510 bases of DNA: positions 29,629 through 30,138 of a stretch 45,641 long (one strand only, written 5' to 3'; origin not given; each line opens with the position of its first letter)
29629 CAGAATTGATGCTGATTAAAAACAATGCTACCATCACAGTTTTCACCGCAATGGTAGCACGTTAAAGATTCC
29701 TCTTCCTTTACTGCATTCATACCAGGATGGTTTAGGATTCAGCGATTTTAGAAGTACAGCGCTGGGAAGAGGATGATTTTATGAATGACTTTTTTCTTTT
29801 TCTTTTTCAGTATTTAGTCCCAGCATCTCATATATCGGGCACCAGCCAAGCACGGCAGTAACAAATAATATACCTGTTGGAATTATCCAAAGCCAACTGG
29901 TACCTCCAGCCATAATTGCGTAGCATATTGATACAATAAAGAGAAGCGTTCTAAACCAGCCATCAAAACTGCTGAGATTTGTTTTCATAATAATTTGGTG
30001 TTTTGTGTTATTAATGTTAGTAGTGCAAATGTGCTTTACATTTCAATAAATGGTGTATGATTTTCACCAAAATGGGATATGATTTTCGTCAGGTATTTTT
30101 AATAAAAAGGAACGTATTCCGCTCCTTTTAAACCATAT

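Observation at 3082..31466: Second, FNR-type box (wTGAn-N4-ATCAT) at fixed class II / class I-like spacings links nos, ric, fasciclin, Cu-ATPase and usp promoters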

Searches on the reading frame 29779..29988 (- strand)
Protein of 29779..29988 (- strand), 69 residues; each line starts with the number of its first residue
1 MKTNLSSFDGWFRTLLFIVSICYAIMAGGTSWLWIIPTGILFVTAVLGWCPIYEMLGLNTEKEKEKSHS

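Call 12: search_protein_families(library=pfam, proteins=[window:29779-29988:-])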
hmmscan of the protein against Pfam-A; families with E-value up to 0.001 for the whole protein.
window:29779-29988:- (69 aa): 1 family
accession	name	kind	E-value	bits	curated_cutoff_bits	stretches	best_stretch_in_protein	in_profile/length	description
PF11127.14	YgaP-like_TM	-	1.2e-12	48.2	25.3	1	1-64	1-66/66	Inner membrane protein YgaP-like, transmembrane domain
